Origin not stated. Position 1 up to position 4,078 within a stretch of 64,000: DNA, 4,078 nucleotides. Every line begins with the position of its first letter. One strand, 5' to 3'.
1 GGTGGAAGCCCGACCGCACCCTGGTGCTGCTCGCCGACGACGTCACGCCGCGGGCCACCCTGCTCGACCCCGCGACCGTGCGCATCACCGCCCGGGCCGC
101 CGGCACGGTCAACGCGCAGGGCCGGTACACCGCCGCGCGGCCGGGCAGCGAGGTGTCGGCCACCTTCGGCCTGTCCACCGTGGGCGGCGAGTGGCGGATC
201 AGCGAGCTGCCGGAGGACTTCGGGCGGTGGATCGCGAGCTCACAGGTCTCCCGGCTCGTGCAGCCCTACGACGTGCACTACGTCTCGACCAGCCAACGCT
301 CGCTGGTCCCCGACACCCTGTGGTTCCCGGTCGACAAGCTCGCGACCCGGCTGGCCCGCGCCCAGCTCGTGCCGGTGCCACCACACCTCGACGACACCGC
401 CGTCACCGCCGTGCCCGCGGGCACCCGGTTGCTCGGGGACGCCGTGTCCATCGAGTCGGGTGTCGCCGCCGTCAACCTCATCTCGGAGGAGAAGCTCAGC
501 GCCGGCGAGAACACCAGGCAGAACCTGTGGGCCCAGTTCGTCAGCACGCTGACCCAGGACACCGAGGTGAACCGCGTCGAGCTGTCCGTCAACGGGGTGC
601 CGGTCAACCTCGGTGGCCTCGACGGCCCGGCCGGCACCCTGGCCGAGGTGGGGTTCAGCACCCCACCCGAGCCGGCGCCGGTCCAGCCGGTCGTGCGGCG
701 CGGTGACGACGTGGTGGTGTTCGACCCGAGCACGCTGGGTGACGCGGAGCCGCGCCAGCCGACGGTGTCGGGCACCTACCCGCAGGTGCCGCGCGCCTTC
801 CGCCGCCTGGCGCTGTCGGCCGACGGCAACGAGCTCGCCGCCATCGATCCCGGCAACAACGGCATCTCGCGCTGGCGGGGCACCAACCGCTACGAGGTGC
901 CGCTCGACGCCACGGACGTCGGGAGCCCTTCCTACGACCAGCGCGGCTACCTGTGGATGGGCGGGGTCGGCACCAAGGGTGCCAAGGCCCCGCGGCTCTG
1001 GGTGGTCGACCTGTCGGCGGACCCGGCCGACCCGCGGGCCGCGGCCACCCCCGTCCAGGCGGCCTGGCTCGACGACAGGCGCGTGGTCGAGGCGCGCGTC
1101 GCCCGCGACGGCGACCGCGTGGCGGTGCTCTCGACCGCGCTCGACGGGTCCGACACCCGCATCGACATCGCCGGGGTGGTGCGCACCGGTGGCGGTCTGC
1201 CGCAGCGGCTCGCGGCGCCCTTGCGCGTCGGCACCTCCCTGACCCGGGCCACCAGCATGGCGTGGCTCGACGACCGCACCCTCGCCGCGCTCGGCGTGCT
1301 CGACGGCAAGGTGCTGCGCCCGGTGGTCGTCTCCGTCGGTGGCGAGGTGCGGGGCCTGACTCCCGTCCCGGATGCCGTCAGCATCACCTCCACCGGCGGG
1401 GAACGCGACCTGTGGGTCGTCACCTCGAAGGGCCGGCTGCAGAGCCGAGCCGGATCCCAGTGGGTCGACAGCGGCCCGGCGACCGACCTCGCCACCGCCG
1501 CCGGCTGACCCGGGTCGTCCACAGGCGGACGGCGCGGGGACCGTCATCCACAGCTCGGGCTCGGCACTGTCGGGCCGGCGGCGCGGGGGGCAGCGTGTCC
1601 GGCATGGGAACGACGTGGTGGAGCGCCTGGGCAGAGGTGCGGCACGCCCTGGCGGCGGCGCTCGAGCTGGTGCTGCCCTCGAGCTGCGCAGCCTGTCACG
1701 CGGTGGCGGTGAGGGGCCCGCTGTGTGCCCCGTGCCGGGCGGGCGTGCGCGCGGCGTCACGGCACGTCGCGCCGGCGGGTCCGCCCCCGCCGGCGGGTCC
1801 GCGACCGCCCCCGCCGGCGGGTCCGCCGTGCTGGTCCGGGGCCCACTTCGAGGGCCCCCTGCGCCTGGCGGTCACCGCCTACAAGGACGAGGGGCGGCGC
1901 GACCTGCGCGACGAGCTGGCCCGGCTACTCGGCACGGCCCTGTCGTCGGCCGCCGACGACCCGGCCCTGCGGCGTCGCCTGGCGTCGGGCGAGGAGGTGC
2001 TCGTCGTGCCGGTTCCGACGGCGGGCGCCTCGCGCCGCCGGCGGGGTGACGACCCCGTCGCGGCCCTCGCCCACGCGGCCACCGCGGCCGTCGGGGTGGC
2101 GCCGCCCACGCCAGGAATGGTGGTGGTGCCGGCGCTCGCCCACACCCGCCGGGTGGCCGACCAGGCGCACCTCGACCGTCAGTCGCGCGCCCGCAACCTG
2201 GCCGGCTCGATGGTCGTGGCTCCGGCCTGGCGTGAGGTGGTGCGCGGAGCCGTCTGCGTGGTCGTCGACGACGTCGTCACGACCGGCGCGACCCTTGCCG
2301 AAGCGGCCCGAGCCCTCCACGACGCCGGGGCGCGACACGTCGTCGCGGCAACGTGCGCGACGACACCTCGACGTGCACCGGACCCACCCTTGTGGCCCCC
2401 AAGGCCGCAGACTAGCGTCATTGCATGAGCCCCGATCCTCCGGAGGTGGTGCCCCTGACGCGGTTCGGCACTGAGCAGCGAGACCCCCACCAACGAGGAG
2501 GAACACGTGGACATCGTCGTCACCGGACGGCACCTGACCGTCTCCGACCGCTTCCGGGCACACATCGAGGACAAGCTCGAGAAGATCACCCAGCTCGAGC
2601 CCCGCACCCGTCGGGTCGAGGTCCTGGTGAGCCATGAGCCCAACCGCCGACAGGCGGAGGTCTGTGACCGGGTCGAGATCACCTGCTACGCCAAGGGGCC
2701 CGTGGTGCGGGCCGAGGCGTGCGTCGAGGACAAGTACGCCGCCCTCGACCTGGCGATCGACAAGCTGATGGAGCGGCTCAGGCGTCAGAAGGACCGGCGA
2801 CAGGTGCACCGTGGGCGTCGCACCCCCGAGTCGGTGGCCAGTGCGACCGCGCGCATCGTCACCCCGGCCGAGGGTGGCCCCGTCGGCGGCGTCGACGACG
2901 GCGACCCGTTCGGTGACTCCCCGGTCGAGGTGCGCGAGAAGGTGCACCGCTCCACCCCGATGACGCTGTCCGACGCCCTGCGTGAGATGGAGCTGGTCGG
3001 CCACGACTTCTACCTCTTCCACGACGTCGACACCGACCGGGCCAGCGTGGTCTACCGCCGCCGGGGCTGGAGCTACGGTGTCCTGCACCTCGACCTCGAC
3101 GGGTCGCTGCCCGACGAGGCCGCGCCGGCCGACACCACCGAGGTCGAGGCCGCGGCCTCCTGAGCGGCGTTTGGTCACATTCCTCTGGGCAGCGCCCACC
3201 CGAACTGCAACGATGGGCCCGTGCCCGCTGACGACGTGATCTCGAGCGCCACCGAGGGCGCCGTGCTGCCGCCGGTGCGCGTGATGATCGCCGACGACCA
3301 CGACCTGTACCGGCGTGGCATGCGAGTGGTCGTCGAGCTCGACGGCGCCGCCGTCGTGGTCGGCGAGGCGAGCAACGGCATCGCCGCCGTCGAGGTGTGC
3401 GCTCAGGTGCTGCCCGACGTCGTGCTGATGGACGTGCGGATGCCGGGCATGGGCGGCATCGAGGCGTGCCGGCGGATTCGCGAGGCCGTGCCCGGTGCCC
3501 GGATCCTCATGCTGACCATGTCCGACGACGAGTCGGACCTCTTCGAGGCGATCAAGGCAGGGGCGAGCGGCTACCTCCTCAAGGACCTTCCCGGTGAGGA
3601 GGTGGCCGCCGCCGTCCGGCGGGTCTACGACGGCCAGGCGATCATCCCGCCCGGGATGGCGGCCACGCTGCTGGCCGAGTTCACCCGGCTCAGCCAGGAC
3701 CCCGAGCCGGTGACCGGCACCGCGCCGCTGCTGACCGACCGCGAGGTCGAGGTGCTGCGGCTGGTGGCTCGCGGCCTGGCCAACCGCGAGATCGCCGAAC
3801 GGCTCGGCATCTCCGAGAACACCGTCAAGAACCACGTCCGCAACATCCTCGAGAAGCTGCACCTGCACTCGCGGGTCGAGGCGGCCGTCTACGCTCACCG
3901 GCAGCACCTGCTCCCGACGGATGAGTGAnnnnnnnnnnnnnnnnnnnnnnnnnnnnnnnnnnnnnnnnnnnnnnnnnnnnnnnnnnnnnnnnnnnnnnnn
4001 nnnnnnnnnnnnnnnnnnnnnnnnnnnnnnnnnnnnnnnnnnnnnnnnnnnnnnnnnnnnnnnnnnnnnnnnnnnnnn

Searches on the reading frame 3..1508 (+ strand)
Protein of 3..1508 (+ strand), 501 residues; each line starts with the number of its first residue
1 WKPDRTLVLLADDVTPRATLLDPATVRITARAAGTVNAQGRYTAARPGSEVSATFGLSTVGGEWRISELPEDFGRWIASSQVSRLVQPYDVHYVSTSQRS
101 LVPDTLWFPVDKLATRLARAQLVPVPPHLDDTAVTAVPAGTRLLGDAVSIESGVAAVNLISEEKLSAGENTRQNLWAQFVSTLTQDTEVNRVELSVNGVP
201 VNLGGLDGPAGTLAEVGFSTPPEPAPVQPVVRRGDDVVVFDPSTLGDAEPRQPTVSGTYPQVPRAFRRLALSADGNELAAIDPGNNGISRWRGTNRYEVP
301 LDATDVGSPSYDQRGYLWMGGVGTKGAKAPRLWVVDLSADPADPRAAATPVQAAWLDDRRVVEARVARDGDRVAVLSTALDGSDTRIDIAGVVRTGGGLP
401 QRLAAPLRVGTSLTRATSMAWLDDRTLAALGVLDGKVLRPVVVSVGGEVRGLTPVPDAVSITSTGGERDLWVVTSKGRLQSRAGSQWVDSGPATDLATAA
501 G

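Call 80: search_protein_families(library=pfam, proteins=[window:3-1508:+], max_evalue=0.00001)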
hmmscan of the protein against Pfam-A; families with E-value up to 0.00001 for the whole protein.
window:3-1508:+ (501 aa): 2 families
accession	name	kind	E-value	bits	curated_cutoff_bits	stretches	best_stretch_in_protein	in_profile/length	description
PF10647.15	Gmad1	-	1.4e-25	91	20.5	1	254-490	13-239/251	Lipoprotein LpqB beta-propeller domain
PF10646.14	Germane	-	3.8e-11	44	23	1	96-201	7-116/117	Sporulation and spore germination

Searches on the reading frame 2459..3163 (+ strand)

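Call 80: search_protein_families(library=pfam, proteins=[window:2459-3163:+], max_evalue=0.00001)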
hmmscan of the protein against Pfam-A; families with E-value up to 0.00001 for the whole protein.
window:2459-3163:+ (234 aa): 2 families
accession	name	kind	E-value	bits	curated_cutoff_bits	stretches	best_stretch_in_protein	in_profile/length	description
PF02482.25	Ribosomal_S30AE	-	7.5e-22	78.3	23.7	1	19-115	1-88/88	Sigma 54 modulation protein / S30EA ribosomal protein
PF16321.10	Ribosom_S30AE_C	-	5.7e-20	71.2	25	1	158-208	7-57/57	Sigma 54 modulation/S30EA ribosomal protein C terminus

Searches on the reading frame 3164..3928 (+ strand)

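Call 80: search_protein_families(library=pfam, proteins=[window:3164-3928:+], max_evalue=0.00001)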
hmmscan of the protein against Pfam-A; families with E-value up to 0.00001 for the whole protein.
window:3164-3928:+ (254 aa): 6 families
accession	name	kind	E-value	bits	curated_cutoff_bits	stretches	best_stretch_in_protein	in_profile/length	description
PF00072.30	Response_reg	-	5.8e-27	94.5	30.2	1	40-151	1-110/111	Response regulator receiver domain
PF00196.25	GerE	-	4.1e-23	81.2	23.5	1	190-244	3-57/57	Bacterial regulatory proteins, luxR family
PF08281.18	Sigma70_r4_2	-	2.2e-07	30.9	25.7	1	190-232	11-54/54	Sigma-70, region 4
PF13384.12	HTH_23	-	8.7e-07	29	24.6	1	195-227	8-40/50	Homeodomain-like domain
PF04967.18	HTH_10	-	1.2e-06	28.7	23.1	0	191-232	2-51/53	HTH DNA binding domain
PF04545.22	Sigma70_r4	-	3.1e-06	27.1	24.1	1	190-232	5-48/50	Sigma-70, region 4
